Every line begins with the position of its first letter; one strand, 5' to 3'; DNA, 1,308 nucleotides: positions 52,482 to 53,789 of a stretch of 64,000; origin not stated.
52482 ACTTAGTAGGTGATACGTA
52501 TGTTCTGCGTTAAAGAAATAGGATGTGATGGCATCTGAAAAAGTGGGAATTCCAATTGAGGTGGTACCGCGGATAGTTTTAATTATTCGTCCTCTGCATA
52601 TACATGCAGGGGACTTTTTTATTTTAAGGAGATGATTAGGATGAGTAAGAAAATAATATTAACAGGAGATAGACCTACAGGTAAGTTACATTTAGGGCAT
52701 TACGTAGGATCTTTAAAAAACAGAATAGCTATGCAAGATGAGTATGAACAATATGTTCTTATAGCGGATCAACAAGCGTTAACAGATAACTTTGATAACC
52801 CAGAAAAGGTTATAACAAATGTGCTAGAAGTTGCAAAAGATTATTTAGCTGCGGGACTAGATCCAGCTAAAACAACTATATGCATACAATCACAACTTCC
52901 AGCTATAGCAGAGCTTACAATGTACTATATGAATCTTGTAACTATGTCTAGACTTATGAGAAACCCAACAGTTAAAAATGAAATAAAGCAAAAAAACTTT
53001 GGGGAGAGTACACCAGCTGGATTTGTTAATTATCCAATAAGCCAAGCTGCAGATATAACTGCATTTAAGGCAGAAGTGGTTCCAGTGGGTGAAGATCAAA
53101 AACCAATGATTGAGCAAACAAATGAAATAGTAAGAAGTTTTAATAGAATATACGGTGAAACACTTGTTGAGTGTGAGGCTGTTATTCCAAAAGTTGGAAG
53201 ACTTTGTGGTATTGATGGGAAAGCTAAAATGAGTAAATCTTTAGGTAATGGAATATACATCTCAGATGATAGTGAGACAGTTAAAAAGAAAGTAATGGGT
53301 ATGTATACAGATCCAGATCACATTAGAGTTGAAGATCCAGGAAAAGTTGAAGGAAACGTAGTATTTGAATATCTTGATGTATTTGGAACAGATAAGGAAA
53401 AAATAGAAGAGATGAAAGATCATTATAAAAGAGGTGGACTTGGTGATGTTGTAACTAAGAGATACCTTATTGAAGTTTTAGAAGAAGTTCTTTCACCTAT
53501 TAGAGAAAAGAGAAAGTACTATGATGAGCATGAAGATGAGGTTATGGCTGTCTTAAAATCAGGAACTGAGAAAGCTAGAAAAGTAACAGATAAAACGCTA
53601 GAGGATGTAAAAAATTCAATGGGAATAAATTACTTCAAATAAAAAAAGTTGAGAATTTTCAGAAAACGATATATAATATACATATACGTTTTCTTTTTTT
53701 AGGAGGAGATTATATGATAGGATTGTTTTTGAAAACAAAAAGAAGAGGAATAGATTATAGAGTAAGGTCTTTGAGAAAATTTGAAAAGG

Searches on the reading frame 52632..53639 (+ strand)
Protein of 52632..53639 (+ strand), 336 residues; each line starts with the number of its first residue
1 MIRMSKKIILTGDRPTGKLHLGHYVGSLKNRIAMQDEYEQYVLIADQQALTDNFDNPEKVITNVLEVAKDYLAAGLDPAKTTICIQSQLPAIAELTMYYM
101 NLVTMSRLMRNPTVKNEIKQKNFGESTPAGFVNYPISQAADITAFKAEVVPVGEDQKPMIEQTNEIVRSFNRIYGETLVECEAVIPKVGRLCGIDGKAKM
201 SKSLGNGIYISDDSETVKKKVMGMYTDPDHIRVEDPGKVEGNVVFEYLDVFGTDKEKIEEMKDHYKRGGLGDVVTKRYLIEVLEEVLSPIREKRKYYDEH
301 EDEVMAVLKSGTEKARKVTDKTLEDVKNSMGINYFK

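Call 64: find_encoding_contigs(protein=window:52632-53639:+, flank=10000, max_places=1)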
Protein window:52632-53639:+ (336 aa): 3 contigs read that carry it; 1 place shown.
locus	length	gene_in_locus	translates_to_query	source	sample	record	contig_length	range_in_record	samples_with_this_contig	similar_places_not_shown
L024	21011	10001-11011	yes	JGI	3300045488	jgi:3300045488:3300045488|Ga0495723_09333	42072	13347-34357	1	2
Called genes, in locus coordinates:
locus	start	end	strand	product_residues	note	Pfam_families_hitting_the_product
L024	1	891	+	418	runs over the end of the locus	PF00275:EPSP_synthase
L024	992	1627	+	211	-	PF00293:NUDIX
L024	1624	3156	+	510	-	PF20990:DUF2207_C (weak)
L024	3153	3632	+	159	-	PF02590:SPOUT_MTase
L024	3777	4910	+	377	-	-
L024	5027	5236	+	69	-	-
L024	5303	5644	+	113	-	PF08274:Zn_Ribbon_YjdM, PF22191:IBR_1 (weak), PF03831:YjdM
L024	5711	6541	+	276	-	PF02588:YitT_membrane, PF10035:DUF2179 (weak)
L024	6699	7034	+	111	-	-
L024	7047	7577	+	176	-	PF18955:DUF5698, PF10035:DUF2179 (weak)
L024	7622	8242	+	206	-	PF00075:RNase_H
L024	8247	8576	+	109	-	PF01588:tRNA_bind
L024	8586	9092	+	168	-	PF00293:NUDIX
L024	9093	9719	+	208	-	PF00395:SLH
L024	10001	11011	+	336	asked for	PF00579:tRNA-synt_1b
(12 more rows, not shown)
